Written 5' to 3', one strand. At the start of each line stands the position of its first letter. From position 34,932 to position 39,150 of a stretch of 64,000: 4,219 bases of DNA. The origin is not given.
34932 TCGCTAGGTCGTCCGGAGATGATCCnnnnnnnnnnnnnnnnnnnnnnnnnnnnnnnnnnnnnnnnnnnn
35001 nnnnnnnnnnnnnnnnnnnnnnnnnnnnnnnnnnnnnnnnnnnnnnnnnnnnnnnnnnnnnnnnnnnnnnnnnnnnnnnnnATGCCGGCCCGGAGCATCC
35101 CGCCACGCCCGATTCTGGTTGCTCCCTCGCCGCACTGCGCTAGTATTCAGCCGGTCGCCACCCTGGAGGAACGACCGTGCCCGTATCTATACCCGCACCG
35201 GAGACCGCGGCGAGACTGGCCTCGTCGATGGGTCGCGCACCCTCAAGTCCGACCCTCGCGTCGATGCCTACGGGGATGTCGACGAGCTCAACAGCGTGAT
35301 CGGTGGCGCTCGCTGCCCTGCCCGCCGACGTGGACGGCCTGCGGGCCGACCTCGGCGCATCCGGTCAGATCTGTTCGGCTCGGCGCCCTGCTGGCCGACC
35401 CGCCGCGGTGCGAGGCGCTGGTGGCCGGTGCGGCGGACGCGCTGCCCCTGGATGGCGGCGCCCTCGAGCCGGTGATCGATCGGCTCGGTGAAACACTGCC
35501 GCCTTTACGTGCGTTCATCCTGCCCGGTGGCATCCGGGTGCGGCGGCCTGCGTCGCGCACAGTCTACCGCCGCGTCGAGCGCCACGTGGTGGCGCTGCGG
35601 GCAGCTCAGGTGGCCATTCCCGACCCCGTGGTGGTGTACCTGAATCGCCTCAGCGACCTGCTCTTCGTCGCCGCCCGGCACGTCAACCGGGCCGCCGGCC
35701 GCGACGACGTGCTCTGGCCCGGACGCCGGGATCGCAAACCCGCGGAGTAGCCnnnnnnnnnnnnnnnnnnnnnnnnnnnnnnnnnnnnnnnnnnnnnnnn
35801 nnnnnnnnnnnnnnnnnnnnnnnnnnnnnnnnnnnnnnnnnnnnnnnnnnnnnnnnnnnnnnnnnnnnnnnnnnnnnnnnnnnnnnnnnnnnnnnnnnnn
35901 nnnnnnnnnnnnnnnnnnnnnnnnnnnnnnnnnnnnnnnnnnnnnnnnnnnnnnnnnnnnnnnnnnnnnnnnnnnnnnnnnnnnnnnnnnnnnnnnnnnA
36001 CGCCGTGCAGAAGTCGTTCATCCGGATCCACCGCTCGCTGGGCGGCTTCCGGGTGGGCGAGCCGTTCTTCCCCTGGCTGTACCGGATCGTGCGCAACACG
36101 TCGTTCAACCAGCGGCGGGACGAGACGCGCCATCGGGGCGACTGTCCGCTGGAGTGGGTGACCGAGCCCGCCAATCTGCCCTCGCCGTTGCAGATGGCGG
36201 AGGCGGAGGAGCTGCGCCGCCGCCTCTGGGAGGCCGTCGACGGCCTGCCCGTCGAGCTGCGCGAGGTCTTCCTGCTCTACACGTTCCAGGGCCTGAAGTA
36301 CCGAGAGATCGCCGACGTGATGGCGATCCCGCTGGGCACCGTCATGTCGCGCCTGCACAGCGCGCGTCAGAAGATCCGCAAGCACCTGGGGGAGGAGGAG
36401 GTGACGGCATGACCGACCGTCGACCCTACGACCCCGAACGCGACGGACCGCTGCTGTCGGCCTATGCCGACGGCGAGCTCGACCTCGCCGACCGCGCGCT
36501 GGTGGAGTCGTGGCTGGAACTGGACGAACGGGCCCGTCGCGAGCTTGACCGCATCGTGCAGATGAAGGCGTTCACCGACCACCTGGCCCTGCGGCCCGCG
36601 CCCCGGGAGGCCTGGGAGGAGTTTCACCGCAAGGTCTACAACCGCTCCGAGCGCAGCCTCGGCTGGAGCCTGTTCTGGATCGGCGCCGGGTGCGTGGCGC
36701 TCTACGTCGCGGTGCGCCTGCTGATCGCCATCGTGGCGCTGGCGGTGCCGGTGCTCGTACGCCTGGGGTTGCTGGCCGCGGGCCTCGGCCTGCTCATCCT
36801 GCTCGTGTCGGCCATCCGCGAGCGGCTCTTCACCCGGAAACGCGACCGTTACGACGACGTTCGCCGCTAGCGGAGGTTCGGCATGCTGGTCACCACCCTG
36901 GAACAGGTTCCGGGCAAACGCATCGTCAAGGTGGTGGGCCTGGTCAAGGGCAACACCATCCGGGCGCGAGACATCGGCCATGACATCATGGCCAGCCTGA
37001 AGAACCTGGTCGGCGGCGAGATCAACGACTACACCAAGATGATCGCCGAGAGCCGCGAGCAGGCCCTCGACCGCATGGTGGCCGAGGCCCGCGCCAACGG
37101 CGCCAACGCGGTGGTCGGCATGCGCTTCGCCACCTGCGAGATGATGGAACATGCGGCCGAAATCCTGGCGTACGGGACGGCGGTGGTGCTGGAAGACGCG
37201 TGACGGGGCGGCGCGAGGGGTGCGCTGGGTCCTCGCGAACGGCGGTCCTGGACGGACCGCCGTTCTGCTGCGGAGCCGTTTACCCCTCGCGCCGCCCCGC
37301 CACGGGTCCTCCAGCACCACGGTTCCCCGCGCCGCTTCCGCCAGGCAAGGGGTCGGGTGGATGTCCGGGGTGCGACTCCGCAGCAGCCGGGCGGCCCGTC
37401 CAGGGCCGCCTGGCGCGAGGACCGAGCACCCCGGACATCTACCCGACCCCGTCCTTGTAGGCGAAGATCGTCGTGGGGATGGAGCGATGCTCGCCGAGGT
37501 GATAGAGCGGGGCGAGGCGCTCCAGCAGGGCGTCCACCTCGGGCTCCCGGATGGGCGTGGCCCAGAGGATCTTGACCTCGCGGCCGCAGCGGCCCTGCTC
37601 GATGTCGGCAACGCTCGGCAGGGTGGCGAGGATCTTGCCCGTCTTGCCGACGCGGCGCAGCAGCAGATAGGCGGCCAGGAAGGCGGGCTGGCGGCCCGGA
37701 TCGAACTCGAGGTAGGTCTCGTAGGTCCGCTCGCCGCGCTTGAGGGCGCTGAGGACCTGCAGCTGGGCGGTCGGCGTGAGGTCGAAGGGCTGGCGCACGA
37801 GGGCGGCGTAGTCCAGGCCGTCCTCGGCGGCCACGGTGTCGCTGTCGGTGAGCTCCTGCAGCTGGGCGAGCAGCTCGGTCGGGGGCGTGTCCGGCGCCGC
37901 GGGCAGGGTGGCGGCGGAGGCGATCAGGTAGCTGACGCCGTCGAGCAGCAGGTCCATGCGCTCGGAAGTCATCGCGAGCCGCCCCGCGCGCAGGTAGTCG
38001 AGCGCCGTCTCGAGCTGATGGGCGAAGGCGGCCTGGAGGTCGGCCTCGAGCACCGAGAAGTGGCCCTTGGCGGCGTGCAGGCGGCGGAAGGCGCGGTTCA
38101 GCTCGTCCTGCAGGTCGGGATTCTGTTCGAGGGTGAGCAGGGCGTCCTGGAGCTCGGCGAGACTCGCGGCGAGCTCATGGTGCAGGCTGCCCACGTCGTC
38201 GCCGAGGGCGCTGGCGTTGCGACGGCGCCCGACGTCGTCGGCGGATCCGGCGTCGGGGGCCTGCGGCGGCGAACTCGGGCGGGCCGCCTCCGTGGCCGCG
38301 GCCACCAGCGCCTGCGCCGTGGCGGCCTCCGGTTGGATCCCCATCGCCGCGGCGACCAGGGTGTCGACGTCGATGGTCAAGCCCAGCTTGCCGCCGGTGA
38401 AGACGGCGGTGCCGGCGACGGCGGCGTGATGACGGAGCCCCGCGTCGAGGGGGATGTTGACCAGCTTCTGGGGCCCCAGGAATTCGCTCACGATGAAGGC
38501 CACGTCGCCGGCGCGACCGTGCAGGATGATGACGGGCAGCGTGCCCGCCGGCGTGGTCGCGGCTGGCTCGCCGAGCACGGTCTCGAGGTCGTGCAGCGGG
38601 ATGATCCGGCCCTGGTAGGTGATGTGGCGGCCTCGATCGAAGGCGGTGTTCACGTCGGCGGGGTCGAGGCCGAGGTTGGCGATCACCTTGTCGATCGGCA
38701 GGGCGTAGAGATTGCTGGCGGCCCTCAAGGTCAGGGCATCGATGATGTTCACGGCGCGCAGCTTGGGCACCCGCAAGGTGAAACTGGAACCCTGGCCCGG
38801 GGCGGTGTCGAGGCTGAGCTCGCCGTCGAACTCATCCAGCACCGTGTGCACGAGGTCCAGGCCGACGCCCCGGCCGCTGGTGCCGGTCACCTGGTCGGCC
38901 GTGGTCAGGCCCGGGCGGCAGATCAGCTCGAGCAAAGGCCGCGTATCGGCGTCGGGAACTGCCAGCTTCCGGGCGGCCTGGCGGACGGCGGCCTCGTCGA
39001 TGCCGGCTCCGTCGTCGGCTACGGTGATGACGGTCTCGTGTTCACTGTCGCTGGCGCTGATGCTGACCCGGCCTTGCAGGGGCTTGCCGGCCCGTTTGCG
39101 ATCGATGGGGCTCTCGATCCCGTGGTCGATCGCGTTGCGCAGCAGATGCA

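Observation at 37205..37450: The same structured element sits in the 3-prime UTR of both convergent genes, in mirror orientation, with compensatory stem changes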

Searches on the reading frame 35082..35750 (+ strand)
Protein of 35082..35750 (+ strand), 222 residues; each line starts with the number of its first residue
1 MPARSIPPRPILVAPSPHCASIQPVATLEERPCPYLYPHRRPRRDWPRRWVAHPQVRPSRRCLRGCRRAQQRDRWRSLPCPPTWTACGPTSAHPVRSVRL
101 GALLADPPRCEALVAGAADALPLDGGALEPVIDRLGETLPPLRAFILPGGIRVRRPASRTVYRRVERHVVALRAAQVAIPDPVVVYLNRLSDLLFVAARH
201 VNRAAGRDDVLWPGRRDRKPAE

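Call 6: search_protein_families(library=pfam, proteins=[window:35082-35750:+])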
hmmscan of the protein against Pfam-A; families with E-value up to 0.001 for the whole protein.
window:35082-35750:+ (222 aa): 1 family
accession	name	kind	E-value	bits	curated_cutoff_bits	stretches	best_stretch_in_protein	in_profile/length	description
PF01923.23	Cob_adeno_trans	-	1.5e-17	64.7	24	1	127-200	94-170/171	Cobalamin adenosyltransferase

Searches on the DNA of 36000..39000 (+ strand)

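Call 5: search_rna_families(source=window, start=36000, end=39000, threshold=evalue, max_evalue=1)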
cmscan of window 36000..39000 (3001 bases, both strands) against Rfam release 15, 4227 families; matches with E-value up to 1: 0.
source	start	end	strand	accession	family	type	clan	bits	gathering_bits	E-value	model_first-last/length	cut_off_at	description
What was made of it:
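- On Any Rfam 15 family: No hit with E <= 1 in window 36000-39000 on either strand (call 5).
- No Rfam match (call 5). No Rfam family matches (call 5).
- Tried and rejected: Rfam scan at E <= 1: nothing (call 5).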

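Call 63: search_dna_similar(query=window:37183-37457:+, collection=plasmids, mode=distant, max_rows=5)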
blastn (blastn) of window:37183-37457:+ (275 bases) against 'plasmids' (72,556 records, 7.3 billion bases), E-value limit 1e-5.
No match.
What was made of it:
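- Tried and rejected: Plasmid BLAST: no match (call 63).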

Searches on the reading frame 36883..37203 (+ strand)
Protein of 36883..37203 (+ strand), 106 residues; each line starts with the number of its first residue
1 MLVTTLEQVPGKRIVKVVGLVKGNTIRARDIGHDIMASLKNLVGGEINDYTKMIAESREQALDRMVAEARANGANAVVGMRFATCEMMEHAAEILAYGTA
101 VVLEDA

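Call 6: search_protein_families(library=pfam, proteins=[window:36883-37203:+])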
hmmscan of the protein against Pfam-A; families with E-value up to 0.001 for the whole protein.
window:36883-37203:+ (106 aa): 2 families
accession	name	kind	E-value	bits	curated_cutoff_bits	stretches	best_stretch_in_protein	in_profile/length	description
PF01906.23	YbjQ_1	-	3.3e-38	130.9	23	1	1-103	1-103/103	Putative heavy-metal-binding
PF23025.1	YbjQ_2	-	1.8e-06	28.6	29.1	1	2-103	8-101/103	C2 domain-containing protein 5, YbjQ-like domain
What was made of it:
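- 36883..37203 (+): ybjQ CDS (106 aa). Its last 21 nt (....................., VVLEDA*) form the base of the left arm of copy 1. Pfam YbjQ_1 E = 3e-38 (call 6).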
